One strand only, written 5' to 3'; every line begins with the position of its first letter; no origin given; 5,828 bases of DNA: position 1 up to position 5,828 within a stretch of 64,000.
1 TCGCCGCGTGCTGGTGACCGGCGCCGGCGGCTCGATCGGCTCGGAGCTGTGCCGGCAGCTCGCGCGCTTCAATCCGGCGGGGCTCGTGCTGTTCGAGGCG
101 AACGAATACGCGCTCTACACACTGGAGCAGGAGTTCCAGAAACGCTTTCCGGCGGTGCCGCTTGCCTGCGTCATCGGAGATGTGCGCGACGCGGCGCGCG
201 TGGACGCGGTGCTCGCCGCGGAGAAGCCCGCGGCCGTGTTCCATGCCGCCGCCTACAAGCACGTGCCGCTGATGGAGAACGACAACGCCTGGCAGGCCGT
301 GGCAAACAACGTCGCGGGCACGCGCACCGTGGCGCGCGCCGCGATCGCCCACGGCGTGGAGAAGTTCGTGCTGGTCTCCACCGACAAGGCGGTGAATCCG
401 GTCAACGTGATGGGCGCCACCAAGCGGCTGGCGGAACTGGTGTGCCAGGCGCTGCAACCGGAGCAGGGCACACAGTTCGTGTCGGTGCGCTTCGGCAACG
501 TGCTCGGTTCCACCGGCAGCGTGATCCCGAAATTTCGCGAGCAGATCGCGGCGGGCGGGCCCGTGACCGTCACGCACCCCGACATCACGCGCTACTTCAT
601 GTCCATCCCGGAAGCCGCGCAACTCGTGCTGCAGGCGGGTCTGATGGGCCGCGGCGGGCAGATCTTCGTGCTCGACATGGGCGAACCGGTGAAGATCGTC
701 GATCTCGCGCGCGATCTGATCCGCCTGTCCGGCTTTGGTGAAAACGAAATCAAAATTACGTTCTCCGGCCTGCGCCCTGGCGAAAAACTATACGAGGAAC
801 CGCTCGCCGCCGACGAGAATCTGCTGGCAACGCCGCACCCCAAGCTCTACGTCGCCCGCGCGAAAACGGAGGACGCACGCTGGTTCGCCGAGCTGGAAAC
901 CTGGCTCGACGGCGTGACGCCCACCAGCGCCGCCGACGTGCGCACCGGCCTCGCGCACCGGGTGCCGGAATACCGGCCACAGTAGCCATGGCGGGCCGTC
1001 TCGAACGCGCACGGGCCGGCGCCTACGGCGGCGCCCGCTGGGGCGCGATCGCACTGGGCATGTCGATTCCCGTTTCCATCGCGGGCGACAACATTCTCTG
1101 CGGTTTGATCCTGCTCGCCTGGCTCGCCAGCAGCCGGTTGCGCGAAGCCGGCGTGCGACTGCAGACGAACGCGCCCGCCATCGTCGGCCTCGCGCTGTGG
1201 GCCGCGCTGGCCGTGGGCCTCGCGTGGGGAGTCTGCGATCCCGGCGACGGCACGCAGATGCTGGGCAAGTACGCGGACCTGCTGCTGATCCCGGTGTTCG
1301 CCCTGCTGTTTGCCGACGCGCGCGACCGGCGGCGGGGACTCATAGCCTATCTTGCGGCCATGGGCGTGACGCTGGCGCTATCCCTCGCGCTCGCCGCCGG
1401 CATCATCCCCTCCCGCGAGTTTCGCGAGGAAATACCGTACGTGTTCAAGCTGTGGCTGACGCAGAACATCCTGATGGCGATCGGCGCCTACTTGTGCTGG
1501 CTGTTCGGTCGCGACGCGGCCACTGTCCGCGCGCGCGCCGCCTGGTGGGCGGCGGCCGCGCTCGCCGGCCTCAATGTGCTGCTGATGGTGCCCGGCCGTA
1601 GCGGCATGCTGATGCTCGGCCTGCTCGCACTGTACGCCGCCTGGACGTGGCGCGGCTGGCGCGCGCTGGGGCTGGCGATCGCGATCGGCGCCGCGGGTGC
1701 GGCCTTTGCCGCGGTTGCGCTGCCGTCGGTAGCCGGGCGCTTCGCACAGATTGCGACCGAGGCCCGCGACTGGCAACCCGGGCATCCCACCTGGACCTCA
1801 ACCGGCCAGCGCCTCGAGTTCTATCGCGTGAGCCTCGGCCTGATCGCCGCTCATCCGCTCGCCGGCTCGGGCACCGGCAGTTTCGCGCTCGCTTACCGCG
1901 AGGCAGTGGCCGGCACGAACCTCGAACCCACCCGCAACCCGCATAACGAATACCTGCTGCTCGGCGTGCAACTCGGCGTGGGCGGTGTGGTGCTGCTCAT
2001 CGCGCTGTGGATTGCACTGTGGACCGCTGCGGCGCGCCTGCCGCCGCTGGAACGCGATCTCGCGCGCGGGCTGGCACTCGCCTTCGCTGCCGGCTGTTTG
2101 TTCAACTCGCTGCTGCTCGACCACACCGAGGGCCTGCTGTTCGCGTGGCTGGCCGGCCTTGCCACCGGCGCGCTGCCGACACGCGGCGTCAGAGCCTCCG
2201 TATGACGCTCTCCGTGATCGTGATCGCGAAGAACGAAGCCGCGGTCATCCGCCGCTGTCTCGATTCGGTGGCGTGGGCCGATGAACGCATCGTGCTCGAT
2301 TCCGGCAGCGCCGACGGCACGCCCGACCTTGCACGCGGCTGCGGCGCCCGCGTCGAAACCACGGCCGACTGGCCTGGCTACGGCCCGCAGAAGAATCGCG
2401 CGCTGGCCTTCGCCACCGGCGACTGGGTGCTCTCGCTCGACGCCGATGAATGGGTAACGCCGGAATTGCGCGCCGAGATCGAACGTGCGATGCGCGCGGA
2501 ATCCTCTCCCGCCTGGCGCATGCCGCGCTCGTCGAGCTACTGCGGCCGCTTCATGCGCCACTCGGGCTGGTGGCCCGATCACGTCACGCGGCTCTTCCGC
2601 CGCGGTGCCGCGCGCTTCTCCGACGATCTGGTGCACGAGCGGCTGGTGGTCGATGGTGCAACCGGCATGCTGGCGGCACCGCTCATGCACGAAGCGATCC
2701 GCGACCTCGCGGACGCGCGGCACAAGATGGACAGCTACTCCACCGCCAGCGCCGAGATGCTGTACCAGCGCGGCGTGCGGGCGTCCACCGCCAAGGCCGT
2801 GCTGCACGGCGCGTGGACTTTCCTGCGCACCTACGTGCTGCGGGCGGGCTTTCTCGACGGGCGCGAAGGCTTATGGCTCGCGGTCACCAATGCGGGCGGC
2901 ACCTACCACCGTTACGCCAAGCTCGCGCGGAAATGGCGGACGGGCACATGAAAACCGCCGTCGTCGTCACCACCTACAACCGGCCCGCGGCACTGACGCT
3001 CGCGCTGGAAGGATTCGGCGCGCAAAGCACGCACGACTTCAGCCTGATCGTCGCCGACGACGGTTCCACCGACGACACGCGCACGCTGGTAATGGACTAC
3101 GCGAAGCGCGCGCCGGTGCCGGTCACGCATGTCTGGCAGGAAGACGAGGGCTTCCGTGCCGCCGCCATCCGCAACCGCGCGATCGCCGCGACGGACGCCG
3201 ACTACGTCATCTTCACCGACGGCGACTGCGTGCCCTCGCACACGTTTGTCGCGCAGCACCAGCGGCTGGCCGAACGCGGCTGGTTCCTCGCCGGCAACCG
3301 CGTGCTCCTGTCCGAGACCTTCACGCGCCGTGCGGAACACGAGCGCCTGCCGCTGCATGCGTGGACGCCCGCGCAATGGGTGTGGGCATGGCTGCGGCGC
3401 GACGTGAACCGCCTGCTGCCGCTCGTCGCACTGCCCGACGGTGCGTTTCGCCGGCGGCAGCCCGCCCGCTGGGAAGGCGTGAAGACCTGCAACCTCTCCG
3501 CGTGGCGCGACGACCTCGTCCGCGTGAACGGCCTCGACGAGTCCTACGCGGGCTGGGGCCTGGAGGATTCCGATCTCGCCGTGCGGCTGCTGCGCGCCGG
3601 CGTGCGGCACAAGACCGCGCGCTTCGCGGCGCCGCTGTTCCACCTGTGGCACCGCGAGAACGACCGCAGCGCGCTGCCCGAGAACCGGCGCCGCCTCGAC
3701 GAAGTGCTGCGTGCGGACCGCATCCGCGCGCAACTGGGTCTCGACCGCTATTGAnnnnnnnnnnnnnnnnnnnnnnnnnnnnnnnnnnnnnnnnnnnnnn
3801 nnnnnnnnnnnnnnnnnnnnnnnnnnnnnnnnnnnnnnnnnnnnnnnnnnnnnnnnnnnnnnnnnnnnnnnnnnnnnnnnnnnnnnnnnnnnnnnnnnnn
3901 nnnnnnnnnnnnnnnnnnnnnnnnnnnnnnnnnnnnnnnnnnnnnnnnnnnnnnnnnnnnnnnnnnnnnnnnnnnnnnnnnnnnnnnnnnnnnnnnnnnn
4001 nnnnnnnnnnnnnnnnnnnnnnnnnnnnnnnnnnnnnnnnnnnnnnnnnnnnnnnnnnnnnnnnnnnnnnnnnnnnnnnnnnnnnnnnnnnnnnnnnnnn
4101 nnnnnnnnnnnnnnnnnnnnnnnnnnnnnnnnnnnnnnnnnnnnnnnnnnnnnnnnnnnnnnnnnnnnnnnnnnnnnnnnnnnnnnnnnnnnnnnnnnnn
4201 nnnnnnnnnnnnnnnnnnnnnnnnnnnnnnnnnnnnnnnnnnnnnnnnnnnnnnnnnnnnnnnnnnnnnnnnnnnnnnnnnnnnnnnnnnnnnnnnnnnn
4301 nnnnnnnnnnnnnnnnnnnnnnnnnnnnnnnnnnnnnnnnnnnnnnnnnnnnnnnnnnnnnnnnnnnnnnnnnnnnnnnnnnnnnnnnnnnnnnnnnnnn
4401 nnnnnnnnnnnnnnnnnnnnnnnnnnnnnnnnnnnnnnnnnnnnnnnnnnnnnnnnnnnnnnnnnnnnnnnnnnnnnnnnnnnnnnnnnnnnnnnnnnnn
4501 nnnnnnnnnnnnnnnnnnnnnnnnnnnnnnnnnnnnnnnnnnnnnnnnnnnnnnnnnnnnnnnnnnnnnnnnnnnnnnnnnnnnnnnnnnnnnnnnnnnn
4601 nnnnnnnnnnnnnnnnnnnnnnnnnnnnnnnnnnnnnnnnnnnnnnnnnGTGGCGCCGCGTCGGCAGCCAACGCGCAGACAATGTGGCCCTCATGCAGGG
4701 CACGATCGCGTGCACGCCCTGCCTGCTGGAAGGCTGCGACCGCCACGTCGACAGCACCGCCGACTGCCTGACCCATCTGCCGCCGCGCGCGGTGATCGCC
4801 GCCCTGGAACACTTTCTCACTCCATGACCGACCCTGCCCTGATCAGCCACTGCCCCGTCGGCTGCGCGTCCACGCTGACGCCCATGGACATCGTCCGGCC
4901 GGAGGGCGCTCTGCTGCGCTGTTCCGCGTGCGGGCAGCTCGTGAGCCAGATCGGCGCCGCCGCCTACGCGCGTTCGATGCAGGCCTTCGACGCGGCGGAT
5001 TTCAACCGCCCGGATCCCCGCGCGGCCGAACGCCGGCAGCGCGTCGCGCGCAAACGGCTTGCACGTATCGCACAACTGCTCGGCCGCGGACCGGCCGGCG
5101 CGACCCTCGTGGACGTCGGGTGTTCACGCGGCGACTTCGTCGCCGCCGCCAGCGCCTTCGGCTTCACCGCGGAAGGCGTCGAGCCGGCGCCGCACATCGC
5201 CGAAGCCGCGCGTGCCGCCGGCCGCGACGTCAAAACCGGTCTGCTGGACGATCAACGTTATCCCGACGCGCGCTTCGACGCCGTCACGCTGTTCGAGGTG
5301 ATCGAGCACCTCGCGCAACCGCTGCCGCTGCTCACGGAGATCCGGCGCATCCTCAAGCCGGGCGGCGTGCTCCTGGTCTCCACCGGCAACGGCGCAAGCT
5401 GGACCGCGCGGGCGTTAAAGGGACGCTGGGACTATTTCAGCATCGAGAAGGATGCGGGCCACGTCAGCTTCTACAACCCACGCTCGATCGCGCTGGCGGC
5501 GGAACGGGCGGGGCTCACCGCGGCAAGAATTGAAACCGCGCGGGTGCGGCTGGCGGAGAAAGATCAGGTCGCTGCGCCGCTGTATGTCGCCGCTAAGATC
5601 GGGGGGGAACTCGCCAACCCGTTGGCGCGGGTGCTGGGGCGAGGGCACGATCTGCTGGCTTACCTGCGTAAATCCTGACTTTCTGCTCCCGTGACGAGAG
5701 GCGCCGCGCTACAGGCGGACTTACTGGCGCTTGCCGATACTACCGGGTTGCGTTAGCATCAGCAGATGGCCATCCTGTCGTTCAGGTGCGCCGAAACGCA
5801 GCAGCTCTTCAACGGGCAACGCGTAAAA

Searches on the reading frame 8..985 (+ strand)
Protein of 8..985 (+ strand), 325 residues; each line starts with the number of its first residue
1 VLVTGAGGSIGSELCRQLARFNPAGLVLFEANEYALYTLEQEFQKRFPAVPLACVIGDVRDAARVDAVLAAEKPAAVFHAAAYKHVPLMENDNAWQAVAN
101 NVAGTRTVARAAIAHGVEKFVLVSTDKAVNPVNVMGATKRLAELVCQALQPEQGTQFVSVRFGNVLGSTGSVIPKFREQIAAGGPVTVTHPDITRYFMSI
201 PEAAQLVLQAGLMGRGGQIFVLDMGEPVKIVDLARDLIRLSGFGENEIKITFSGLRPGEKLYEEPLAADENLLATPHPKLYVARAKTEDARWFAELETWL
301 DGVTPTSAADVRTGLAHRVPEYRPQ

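Call 8: search_protein_families(library=pfam, proteins=[window:8-985:+], max_evalue=0.001)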
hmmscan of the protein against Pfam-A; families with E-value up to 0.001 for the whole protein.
window:8-985:+ (325 aa): 9 families
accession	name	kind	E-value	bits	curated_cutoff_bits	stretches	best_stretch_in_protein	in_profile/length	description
PF02719.21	Polysacc_synt_2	-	1.6e-118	395.6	20.2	1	2-283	2-291/293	Polysaccharide biosynthesis protein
PF01370.27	Epimerase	-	1.2e-25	90.8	20.9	1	1-213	1-227/240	NAD dependent epimerase/dehydratase family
PF04321.23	RmlD_sub_bind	-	1.6e-15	57.4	27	1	2-171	4-157/287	RmlD substrate binding domain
PF01073.25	3Beta_HSD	-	1e-12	48.2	22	1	2-131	1-122/280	3-beta hydroxysteroid dehydrogenase/isomerase family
PF16363.11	GDP_Man_Dehyd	-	4.9e-12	46.4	27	1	2-127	1-131/332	GDP-mannose 4,6 dehydratase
PF13460.12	NAD_binding_10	-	5e-06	26.9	27.2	1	5-131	1-104/184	NAD(P)H-binding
PF07993.18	NAD_binding_4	-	2.8e-05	23.8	20.1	0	3-131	1-142/258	Male sterility protein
PF08659.16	KR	-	6.9e-05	23.3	22.6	1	2-125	4-136/180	KR domain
PF00106.31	adh_short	-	0.00021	21.3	26.6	1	1-71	3-70/195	short chain dehydrogenase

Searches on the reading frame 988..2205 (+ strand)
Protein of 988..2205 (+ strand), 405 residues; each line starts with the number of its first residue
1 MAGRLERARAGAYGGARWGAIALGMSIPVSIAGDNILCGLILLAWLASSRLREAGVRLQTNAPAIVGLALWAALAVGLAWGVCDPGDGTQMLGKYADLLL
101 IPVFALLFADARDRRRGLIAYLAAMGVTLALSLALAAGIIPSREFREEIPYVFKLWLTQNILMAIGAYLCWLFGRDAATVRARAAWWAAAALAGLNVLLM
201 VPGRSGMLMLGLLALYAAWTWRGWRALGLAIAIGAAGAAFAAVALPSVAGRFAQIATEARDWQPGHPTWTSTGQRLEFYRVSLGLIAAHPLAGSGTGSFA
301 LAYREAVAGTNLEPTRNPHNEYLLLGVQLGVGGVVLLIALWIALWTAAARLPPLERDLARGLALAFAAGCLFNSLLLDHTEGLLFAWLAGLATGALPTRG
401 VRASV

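Call 8: search_protein_families(library=pfam, proteins=[window:988-2205:+], max_evalue=0.001)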
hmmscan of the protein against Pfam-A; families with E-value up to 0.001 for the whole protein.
window:988-2205:+ (405 aa): 1 family
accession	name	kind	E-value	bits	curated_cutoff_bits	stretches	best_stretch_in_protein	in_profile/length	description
PF04932.20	Wzy_C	-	6.1e-18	65.5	31.7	1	190-338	2-149/149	O-Antigen ligase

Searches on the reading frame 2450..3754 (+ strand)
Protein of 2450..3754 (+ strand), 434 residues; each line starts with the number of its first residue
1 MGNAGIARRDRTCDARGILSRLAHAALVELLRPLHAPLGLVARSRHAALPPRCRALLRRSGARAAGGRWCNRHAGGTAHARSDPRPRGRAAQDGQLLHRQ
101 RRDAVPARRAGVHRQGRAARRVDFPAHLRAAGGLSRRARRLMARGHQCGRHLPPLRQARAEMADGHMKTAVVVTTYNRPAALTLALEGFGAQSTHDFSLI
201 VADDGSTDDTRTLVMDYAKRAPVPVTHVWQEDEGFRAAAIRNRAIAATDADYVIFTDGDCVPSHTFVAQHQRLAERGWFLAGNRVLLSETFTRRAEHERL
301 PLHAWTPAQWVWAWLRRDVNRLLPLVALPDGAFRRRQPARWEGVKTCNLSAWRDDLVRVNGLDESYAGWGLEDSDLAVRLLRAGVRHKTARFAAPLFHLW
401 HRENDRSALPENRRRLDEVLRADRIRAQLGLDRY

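Call 8: search_protein_families(library=pfam, proteins=[window:2450-3754:+], max_evalue=0.001)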
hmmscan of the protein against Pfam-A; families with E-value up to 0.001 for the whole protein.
window:2450-3754:+ (434 aa): 4 families
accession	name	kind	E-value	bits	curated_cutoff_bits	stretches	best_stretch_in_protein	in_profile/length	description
PF00535.33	Glycos_transf_2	-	5.3e-18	66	23.3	1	171-300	2-131/168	Glycosyl transferase family 2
PF02709.20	Glyco_transf_7C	-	2.2e-11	43.7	23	1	340-392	15-67/78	N-terminal domain of galactosyltransferase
PF10111.15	Glyco_tranf_2_2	-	2.5e-10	40.8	27.3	1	195-267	28-99/276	Glycosyltransferase like family 2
PF13641.12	Glyco_tranf_2_3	-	7e-09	36.5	27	1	169-288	3-126/230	Glycosyltransferase like family 2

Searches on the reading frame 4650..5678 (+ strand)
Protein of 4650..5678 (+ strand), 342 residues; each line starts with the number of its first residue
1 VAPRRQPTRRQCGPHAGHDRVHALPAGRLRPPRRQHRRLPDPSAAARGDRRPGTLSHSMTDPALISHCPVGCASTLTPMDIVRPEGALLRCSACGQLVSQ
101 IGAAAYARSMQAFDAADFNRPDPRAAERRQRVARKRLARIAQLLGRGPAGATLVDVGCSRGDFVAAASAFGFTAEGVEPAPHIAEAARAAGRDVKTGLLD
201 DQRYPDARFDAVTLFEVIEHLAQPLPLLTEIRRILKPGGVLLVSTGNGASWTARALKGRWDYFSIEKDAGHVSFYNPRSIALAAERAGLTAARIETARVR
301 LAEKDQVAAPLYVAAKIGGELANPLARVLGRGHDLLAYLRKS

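Call 8: search_protein_families(library=pfam, proteins=[window:4650-5678:+], max_evalue=0.001)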
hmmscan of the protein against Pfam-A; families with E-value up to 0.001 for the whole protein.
window:4650-5678:+ (342 aa): 6 families
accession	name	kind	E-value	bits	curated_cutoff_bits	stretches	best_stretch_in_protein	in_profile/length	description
PF13489.12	Methyltransf_23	-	1.1e-28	100.5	27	1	127-290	3-160/164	Methyltransferase domain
PF08241.18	Methyltransf_11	-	1.6e-15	57.9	21.2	1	154-242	1-94/95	Methyltransferase domain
PF08242.18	Methyltransf_12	-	6.3e-10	40.1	30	1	154-241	1-98/98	Methyltransferase domain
PF13649.12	Methyltransf_25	-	7.8e-10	39.8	27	1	154-239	2-97/97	Methyltransferase domain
PF13847.12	Methyltransf_31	-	8.9e-08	32.4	27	1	150-252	4-118/145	Methyltransferase domain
PF07021.18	MetW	-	1e-05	25.7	21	1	148-254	12-118/193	Methionine biosynthesis protein MetW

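Call 82: search_protein_families(library=pfam, proteins=[window:4650-5678:+], max_evalue=0.01)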
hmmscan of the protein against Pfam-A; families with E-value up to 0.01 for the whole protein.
window:4650-5678:+ (342 aa): 6 families
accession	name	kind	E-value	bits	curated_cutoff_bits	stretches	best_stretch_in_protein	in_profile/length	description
PF13489.12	Methyltransf_23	-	1.1e-28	100.5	27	1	127-290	3-160/164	Methyltransferase domain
PF08241.18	Methyltransf_11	-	1.6e-15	57.9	21.2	1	154-242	1-94/95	Methyltransferase domain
PF08242.18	Methyltransf_12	-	6.3e-10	40.1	30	1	154-241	1-98/98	Methyltransferase domain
PF13649.12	Methyltransf_25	-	7.8e-10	39.8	27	1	154-239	2-97/97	Methyltransferase domain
PF13847.12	Methyltransf_31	-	8.9e-08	32.4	27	1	150-252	4-118/145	Methyltransferase domain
PF07021.18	MetW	-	1e-05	25.7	21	1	148-254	12-118/193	Methionine biosynthesis protein MetW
